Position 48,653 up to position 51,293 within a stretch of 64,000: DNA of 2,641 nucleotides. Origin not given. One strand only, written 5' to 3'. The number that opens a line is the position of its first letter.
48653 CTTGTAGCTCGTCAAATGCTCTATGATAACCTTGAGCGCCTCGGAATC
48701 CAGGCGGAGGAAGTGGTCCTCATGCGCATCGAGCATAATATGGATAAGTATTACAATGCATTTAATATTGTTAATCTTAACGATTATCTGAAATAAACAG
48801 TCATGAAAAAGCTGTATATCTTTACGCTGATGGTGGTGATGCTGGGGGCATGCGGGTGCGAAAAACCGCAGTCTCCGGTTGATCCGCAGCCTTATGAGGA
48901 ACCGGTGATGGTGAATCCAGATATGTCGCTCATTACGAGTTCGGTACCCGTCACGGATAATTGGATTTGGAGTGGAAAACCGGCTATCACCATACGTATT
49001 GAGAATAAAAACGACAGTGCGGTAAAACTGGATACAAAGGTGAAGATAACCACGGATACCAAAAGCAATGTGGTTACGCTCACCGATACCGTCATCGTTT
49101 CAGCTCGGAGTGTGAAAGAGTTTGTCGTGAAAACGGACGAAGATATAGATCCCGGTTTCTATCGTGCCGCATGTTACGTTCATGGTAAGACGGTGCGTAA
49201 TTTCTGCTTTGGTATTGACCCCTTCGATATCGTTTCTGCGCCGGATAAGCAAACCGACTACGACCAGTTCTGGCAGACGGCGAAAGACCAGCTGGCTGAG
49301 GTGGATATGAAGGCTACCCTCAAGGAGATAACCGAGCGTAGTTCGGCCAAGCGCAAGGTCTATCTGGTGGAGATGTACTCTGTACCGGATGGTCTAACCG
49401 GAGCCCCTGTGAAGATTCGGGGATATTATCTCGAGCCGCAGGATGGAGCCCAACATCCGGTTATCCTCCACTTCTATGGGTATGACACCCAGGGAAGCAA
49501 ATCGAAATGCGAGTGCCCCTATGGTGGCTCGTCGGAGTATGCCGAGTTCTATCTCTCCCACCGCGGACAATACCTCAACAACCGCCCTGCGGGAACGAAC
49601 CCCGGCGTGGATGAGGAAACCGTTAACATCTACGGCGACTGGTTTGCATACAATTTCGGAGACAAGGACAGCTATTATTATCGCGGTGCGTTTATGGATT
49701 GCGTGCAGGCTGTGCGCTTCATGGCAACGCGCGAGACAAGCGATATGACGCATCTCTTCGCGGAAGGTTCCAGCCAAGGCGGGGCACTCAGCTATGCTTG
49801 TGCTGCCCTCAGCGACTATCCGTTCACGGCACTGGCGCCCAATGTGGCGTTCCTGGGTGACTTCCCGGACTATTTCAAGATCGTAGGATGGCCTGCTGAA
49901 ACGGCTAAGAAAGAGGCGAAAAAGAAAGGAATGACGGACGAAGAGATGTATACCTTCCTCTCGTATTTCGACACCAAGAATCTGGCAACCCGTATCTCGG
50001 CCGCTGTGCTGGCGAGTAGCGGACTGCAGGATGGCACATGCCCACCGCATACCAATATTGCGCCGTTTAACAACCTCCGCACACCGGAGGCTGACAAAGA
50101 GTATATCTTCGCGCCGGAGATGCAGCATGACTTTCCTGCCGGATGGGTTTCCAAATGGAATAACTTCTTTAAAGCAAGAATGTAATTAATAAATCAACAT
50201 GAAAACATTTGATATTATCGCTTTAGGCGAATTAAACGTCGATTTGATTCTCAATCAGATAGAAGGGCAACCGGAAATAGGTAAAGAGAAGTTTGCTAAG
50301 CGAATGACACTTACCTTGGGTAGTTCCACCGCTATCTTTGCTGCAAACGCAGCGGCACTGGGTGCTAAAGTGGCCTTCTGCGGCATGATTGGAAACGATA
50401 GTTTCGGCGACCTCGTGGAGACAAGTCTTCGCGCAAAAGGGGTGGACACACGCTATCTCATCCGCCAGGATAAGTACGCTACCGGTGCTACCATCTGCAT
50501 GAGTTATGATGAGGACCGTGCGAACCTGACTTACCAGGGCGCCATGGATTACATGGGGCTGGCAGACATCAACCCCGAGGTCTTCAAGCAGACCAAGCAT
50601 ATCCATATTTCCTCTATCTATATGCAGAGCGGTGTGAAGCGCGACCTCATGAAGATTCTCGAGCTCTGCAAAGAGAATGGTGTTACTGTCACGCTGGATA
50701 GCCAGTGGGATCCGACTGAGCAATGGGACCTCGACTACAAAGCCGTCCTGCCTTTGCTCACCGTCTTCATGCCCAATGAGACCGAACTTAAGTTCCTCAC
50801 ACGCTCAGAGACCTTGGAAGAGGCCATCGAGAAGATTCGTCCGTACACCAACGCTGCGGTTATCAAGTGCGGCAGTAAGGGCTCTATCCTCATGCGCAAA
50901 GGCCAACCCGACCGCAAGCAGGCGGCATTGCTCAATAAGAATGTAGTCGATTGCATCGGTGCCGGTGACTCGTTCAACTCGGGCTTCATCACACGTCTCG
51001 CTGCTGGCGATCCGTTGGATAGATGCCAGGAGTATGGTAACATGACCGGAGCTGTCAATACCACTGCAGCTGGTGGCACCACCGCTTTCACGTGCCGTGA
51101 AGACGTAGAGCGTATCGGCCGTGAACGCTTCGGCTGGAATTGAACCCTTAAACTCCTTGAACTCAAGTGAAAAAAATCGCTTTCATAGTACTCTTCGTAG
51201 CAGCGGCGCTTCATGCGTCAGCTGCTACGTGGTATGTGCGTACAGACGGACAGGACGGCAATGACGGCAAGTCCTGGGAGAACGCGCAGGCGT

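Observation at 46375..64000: About 17 kb co-directional unit joining a cytoplasmic AgaS/GatZ/PfkB sugar-phosphate module to secreted beta-helix/metallophosphoesterase/CBM proteins, with no SusC/SusD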

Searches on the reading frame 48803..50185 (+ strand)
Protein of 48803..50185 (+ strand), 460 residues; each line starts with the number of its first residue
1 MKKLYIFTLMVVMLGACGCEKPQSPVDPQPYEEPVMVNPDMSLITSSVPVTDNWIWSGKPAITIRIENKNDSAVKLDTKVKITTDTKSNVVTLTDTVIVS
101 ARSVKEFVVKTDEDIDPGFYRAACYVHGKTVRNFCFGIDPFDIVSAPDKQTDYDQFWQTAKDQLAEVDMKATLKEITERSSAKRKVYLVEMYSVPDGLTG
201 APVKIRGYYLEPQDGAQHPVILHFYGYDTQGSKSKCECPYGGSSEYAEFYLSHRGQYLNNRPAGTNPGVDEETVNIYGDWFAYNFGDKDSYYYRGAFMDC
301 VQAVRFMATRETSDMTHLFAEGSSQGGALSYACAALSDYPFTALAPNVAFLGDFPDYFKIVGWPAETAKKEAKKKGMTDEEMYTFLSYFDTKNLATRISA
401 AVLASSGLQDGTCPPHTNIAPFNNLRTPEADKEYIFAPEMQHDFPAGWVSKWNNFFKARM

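Call 8: search_protein_families(library=pfam, proteins=[window:48803-50185:+], max_evalue=0.01)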
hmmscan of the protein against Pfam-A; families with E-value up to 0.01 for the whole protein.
window:48803-50185:+ (460 aa): 2 families
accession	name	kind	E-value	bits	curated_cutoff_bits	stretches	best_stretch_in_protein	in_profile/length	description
PF05448.18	AXE1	-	3e-43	148.2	21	1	148-450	19-311/321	Acetyl xylan esterase (AXE1)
PF00326.27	Peptidase_S9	-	8e-11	42.3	22.6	1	296-443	44-188/213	Prolyl oligopeptidase family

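Call 9: search_protein_families(library=ncbifam, proteins=[window:48803-50185:+], max_evalue=0.01)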
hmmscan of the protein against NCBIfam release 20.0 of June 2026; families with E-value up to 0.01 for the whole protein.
window:48803-50185:+ (460 aa): 0 families

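Call 44: search_solved_structures(query=window:48803-50185:+, max_evalue=0.001, show_alignments=1)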
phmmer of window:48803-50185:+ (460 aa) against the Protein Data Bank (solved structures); distinct sequences matched with E-value up to 0.001: 16.
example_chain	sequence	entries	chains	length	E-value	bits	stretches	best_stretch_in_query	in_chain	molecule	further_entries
1l7a_A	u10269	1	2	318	4.5e-31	111.5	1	150-442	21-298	Cephalosporin C deacetylase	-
1ods_A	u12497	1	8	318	8.7e-31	110.5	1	150-444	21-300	CEPHALOSPORIN C DEACETYLASE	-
1odt_C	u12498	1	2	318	1.5e-30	109.7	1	150-444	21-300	CEPHALOSPORIN C DEACETYLASE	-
6agq_A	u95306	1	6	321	3.6e-28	101.9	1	149-431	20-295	acetyl xylan esterase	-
2xlb_A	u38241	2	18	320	7.1e-26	94.4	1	150-444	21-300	ACETYL XYLAN ESTERASE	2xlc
3fvr_A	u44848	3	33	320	9e-26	94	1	150-444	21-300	Acetyl xylan esterase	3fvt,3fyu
3fyt_A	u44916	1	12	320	2.3e-25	92.6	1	150-444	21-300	Acetyl xylan esterase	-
3fyu_B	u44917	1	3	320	3.6e-25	92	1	150-444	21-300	Acetyl xylan esterase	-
3fcy_A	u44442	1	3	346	3.7e-25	92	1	151-439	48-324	Xylan esterase 1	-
5gma_A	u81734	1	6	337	2.3e-22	82.8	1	149-434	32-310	Cephalosporin-C deacetylase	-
1vlq_A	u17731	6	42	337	4e-22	82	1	149-434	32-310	acetyl xylan esterase | Cephalosporin-C deacetylase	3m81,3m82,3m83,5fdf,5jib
5hfn_A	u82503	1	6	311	3.1e-18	69.2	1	287-434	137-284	Cephalosporin-C deacetylase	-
7xmj_A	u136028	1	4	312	3.1e-17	65.8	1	149-445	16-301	Acetylxylan esterase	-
6fkx_C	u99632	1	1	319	6e-17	64.9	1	149-444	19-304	Acetyl xylan esterase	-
6fkx_B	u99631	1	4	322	6e-17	64.9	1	149-444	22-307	Acetyl xylan esterase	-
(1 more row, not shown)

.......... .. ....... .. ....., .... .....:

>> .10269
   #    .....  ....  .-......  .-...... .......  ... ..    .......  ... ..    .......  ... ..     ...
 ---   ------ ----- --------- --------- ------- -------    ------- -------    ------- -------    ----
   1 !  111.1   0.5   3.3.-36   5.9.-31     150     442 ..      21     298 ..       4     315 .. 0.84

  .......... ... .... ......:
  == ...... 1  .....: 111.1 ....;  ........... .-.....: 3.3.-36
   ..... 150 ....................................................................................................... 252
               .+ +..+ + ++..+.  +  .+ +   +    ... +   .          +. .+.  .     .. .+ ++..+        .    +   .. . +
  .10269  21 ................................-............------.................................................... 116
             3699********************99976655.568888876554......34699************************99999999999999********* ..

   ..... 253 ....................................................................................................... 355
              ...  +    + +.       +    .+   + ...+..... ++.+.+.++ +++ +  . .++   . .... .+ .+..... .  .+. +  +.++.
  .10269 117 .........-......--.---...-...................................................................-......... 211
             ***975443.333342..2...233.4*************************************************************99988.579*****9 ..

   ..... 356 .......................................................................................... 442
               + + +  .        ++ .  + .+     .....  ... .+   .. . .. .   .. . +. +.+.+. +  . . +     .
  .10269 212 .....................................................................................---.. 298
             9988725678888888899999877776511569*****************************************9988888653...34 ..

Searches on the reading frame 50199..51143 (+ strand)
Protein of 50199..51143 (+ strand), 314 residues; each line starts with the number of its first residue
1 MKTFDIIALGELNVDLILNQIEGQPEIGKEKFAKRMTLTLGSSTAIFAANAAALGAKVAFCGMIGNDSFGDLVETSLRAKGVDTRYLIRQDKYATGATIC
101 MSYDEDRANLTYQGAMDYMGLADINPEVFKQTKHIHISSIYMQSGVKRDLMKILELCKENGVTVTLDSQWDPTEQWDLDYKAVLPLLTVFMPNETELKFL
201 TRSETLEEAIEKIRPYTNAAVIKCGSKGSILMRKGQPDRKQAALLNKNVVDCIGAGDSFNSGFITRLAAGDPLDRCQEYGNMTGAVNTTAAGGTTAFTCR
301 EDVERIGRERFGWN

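Call 8: search_protein_families(library=pfam, proteins=[window:50199-51143:+], max_evalue=0.01)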
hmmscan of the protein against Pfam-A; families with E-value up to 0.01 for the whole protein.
window:50199-51143:+ (314 aa): 2 families
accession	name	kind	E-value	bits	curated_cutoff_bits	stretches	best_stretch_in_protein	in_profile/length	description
PF00294.29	PfkB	-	3.1e-47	161.8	25.8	1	5-295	3-297/302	pfkB family carbohydrate kinase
PF08543.17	Phos_pyr_kin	-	0.0021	17.9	27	1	181-274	114-218/246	Phosphomethylpyrimidine kinase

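Call 9: search_protein_families(library=ncbifam, proteins=[window:50199-51143:+], max_evalue=0.01)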
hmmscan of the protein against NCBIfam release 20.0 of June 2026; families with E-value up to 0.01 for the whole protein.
window:50199-51143:+ (314 aa): 21 families
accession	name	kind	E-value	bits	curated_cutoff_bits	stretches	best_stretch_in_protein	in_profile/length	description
TIGR04382.1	myo_inos_iolC_N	equivalog_domain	2.1e-40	138.9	300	1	4-304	2-306/309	5-dehydro-2-deoxygluconokinase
TIGR02152.1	D_ribokin_bact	equivalog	8e-36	123.9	299.65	1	6-304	1-297/298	ribokinase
NF041134.1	R1P_kin_Thcocales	equivalog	6.8e-29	101.2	500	1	4-309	1-284/291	ADP-dependent ribose-1-phosphate kinase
NF053626.1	RibKinHalex1628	equivalog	3.1e-26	92.6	330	1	5-304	3-288/293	ATP-dependent ribose-1-phosphate kinase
NF049991.1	TagKinase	equivalog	3e-25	88.7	420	1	42-304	42-312/321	tagatose kinase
NF008353.0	PRK11142.1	equivalog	3.2e-25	89.3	341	1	5-306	4-302/307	ribokinase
NF006957.1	PRK09434.1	equivalog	7.2e-25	88.1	450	1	41-302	27-301/302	fructokinase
NF047869.1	myo_kin_aldol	exception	7.1e-24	84.1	600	1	2-300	5-324/586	bifunctional 5-dehydro-2-deoxygluconokinase/5-dehydro-2-deoxyphosphogluconate aldolase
NF040938.1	KDG_KDGal_kin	equivalog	3.3e-18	65.8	400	1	7-306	2-302/305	bifunctional 2-dehydro-3-deoxygluconokinase/2-dehydro-3-deoxygalactonokinase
TIGR02198.1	rfaE_dom_I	equivalog_domain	3.4e-18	65.8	345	1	39-295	46-304/315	D-glycero-beta-D-manno-heptose-7-phosphate kinase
NF041332.1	KDG_KDGal_kin_Halo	equivalog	2e-16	60.4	440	1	33-307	25-310/320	bifunctional 2-dehydro-3-deoxygluconokinase/2-dehydro-3-deoxygalactonokinase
NF041164.1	NucKinThplmales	equivalog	6.7e-16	58.3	450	1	9-284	7-268/295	nucleoside kinase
NF007321.0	PRK09813.1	equivalog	1.4e-15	57.5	247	1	48-286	31-253/261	fructoselysine 6-kinase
TIGR03828.1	pfkB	equivalog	9.3e-14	51.1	292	1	51-292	45-286/305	1-phosphofructokinase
TIGR03168.1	1-PFK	subfamily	2e-13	50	216.4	1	50-304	44-296/305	hexose kinase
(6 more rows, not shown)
